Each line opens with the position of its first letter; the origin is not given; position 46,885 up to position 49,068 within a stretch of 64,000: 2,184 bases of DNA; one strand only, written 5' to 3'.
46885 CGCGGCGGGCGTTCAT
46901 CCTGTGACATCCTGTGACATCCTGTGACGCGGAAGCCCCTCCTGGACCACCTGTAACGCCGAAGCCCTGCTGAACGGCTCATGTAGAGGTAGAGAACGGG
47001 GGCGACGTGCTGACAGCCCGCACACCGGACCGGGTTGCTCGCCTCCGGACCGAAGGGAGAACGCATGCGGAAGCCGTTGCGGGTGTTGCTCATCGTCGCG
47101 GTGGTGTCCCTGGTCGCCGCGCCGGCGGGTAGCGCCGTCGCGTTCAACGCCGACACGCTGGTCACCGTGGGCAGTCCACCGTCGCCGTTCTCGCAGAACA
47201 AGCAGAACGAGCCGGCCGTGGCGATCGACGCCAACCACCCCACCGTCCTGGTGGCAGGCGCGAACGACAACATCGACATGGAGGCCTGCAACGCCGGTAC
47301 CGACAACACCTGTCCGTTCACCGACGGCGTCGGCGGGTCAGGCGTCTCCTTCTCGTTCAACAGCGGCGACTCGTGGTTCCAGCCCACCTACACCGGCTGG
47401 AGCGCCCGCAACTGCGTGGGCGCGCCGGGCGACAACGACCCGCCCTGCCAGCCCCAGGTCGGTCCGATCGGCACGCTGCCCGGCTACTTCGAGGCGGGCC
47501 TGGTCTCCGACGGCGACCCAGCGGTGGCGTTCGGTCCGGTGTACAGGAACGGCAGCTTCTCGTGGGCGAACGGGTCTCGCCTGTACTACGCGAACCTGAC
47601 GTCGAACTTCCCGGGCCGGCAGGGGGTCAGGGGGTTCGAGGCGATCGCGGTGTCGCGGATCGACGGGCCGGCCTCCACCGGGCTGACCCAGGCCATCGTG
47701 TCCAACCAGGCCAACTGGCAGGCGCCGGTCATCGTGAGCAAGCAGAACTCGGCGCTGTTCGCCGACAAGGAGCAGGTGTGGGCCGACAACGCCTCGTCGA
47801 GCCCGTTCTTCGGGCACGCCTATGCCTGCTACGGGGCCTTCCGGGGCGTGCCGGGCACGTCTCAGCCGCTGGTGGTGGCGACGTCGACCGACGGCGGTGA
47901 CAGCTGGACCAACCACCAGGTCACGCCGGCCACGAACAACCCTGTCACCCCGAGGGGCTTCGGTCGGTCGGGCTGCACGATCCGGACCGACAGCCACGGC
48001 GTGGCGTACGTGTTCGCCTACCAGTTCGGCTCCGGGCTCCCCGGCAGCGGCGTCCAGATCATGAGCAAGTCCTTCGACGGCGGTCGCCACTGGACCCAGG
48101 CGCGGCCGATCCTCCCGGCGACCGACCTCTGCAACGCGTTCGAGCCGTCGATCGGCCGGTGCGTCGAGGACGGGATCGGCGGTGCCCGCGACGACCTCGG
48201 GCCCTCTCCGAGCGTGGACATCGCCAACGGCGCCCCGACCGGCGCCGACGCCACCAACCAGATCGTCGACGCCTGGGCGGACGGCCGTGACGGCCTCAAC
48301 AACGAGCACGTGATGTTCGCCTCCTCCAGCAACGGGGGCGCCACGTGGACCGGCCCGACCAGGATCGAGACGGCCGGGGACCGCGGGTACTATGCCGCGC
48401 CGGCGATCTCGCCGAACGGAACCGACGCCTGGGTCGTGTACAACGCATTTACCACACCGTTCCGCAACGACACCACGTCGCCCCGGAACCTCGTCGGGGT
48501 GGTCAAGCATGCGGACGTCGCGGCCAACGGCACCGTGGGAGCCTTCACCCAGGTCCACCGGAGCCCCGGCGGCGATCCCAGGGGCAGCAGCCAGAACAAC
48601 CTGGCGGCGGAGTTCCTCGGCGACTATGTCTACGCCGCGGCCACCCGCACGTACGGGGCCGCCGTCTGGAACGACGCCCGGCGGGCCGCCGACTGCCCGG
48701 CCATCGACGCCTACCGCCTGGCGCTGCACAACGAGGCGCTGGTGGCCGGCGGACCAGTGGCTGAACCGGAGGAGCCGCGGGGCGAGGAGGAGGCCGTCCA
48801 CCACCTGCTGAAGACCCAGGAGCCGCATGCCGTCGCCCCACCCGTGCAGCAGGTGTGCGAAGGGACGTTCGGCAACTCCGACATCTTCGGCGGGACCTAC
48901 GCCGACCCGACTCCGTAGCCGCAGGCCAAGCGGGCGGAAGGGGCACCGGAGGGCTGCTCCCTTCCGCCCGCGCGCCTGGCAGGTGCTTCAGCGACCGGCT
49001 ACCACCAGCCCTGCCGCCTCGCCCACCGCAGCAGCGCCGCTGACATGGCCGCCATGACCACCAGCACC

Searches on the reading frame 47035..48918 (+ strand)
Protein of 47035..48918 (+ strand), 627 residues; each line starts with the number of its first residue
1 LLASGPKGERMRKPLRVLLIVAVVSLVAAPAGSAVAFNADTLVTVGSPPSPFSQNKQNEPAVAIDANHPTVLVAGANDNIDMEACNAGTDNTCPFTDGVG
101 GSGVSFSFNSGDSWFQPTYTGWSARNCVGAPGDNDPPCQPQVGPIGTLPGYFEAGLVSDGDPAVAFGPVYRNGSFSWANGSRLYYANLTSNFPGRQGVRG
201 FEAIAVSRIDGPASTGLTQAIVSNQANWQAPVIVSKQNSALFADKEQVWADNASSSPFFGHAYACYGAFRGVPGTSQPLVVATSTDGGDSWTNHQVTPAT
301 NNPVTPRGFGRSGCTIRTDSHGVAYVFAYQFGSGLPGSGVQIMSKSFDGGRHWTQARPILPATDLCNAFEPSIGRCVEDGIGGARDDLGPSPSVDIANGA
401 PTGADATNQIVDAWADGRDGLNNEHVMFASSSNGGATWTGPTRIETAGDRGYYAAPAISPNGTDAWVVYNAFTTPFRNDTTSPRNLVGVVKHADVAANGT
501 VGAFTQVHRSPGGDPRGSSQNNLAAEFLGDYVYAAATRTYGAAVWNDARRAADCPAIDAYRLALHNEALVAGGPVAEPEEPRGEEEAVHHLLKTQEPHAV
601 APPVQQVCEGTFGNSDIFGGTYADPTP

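Call 20: search_protein_families(library=pfam, proteins=[window:47035-48918:+], max_evalue=0.01)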
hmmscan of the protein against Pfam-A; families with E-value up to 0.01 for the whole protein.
window:47035-48918:+ (627 aa): 1 family
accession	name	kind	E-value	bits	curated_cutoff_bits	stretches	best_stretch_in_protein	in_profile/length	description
PF13088.12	BNR_2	-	4.7e-05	23.3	31.4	0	214-360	17-157/277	BNR repeat-like domain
